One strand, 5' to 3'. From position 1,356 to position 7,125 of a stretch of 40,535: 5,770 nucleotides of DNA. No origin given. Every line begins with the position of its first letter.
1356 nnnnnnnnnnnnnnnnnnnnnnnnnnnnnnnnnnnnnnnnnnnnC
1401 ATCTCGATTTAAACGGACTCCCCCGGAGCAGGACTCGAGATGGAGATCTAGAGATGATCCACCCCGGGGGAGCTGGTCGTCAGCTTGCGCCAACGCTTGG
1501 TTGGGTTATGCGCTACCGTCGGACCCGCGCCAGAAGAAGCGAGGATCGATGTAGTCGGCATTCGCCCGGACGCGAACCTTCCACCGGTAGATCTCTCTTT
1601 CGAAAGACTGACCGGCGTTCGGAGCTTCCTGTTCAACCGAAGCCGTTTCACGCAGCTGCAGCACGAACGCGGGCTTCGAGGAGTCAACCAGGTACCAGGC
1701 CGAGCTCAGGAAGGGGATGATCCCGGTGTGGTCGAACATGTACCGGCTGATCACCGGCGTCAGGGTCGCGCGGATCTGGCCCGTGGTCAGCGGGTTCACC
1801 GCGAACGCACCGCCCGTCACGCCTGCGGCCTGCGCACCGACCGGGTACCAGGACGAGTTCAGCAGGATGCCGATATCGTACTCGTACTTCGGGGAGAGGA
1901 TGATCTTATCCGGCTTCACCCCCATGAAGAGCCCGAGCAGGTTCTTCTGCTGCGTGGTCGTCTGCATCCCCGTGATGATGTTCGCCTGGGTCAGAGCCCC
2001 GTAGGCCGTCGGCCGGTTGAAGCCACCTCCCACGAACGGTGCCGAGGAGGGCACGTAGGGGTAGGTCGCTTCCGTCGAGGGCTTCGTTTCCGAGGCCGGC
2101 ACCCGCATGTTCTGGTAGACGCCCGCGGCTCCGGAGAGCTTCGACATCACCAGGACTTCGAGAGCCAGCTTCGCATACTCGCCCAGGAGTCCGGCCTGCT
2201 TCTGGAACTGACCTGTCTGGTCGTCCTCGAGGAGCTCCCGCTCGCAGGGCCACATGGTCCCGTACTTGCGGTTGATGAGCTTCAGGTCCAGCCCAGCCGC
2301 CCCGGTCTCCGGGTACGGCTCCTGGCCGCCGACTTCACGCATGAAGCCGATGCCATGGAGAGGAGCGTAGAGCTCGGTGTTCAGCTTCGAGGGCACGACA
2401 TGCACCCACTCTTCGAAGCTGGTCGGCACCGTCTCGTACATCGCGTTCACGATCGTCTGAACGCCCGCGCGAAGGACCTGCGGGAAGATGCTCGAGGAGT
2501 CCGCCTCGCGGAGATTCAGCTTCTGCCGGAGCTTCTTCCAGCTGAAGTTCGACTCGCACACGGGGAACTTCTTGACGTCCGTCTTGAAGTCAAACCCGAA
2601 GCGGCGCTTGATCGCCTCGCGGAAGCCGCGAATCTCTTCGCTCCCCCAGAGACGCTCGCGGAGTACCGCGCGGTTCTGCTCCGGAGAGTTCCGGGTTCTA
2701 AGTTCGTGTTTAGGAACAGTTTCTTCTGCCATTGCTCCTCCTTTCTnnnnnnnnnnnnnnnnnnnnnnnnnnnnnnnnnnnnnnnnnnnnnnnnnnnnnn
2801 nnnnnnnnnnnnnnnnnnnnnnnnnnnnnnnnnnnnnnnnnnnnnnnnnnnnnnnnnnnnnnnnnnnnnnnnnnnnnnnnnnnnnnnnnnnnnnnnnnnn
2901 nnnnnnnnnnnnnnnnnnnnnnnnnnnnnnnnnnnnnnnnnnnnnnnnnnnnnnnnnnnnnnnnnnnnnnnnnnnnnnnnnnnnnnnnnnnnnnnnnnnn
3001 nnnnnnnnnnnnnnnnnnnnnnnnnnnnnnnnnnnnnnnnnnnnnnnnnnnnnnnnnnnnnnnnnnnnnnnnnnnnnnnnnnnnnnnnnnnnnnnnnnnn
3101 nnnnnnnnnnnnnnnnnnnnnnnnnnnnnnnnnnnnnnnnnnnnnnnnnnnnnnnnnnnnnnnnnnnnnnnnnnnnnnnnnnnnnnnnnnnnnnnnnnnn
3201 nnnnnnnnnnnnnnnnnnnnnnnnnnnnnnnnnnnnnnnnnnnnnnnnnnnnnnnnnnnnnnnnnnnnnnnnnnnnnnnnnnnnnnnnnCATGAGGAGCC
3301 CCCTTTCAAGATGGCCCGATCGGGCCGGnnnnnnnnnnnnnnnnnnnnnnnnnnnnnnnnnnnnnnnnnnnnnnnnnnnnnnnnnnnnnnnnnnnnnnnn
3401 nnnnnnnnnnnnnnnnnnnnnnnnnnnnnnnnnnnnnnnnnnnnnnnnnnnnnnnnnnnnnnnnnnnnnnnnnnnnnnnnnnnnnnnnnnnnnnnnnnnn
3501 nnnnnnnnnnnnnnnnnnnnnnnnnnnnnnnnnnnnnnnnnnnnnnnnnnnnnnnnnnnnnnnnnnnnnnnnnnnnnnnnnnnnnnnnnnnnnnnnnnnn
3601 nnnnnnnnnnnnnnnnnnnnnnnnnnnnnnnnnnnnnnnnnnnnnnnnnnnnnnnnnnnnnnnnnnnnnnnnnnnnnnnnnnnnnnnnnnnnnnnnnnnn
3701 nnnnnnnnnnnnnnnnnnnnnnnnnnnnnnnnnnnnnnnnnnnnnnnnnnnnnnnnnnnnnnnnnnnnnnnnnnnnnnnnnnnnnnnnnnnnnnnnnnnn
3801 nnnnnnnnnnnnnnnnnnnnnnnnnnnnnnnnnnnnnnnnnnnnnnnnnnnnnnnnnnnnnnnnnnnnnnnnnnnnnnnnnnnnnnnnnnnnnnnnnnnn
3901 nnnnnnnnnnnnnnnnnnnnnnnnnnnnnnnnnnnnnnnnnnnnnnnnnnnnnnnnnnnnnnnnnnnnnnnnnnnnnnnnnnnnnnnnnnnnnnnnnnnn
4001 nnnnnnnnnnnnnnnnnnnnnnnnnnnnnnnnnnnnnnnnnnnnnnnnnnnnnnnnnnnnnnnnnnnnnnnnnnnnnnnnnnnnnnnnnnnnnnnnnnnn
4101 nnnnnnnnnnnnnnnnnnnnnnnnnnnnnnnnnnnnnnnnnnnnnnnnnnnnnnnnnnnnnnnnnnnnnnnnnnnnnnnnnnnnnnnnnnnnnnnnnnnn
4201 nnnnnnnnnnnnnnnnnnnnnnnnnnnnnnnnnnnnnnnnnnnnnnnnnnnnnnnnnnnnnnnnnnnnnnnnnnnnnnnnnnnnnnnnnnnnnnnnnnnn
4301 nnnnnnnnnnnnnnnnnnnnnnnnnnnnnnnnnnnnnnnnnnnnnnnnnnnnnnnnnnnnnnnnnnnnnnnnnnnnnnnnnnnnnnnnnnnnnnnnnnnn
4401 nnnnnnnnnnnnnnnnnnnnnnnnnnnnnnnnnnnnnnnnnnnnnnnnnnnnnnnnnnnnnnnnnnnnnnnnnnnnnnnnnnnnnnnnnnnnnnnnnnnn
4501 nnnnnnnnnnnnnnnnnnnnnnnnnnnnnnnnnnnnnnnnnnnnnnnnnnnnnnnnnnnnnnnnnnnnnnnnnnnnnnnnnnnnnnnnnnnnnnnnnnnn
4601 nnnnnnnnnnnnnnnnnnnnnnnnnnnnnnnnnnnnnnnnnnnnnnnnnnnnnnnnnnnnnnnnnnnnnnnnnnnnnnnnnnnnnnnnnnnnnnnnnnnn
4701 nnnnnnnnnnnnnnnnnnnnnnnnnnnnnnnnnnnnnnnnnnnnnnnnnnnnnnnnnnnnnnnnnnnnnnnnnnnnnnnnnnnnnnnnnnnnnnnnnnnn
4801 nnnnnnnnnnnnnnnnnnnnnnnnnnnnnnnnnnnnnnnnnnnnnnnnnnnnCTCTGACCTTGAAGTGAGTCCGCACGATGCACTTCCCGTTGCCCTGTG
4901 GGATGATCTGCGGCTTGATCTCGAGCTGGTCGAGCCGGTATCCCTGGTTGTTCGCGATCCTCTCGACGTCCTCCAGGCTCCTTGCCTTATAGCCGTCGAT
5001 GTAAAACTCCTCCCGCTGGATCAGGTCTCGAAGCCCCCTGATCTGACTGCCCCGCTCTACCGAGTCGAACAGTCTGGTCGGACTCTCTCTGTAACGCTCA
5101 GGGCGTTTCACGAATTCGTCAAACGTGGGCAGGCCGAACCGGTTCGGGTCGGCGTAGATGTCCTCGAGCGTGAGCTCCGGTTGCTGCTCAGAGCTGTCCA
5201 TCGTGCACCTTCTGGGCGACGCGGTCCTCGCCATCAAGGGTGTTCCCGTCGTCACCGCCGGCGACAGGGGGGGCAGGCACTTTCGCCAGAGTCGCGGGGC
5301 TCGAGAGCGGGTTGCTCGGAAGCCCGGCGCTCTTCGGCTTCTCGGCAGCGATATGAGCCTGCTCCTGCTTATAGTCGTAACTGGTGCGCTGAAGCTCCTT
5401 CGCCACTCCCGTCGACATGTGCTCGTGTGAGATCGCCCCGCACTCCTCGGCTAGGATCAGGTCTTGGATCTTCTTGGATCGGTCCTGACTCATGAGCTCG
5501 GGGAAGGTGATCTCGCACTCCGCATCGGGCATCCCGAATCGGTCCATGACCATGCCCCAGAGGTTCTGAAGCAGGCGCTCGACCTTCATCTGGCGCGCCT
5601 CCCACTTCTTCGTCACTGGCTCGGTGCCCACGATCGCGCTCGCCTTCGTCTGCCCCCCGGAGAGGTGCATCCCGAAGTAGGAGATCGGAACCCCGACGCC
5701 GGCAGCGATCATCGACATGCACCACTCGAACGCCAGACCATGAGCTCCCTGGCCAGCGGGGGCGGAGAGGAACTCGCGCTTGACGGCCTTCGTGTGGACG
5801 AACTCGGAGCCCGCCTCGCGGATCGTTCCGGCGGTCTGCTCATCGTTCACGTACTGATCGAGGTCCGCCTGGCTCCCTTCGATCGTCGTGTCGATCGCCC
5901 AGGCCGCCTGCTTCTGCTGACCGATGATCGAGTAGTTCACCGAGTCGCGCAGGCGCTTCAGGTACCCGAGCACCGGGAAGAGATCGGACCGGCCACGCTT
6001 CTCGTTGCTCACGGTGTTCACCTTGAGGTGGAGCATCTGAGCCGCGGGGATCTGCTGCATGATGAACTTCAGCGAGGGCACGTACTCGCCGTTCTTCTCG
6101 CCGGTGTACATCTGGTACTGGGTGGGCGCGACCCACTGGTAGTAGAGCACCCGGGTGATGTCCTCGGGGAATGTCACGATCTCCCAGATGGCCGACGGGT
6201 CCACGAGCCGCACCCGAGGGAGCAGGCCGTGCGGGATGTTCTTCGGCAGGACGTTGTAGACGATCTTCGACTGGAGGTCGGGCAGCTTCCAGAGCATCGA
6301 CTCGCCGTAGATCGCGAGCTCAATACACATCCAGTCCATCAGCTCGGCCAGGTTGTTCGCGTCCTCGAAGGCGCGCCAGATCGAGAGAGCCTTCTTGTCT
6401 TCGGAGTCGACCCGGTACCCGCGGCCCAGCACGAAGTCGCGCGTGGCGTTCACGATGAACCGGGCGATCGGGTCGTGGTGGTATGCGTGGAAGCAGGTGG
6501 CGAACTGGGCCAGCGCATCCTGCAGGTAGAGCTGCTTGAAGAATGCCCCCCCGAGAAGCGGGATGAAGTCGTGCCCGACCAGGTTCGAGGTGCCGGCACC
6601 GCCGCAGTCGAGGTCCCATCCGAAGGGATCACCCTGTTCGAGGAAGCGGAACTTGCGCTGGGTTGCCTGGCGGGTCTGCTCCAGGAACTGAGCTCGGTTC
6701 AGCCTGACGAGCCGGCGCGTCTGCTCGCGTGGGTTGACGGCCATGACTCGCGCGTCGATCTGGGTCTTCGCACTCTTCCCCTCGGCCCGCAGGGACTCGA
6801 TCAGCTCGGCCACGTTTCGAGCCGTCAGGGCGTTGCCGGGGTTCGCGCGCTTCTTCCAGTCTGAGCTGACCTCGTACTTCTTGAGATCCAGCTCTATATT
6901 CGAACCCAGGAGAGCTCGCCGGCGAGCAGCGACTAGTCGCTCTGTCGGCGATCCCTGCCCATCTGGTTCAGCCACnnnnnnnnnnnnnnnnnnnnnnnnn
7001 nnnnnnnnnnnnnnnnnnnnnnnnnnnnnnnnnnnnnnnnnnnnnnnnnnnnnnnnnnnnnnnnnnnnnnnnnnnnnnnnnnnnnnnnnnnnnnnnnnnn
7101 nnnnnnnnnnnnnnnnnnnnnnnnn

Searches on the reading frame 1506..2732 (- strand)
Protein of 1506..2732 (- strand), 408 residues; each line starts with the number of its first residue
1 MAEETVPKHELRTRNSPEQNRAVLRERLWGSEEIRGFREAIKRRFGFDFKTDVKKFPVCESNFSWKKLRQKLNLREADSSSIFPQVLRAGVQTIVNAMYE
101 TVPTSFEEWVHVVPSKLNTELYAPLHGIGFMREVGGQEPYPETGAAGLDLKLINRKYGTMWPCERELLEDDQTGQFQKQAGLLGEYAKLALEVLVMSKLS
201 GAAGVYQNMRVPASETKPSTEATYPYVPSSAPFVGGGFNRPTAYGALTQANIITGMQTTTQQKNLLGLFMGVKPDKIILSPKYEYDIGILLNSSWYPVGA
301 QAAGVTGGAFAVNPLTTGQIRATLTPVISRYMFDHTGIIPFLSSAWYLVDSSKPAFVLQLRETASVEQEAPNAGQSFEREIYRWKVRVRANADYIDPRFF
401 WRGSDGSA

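Call 85: search_protein_families(library=pfam, proteins=[window:1506-2732:-], max_evalue=0.001)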
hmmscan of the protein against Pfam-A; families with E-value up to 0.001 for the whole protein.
window:1506-2732:- (408 aa): 2 families
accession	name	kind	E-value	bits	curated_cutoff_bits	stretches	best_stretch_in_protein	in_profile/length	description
PF10124.15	Mu-like_gpT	-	3.1e-14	53.5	20.1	1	86-200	3-115/289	Mu-like prophage major head subunit gpT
PF25209.1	Phage_capsid_4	-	2.3e-10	41.7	27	1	77-400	7-259/262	Phage capsid protein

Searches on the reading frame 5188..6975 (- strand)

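Call 85: search_protein_families(library=pfam, proteins=[window:5188-6975:-], max_evalue=0.001)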
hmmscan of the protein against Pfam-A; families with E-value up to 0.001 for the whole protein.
window:5188-6975:- (595 aa): 1 family
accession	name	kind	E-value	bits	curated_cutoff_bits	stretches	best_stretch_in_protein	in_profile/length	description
PF05136.18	Phage_portal_2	-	2.7e-08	33.8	32.9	1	277-440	157-333/354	Phage portal protein, lambda family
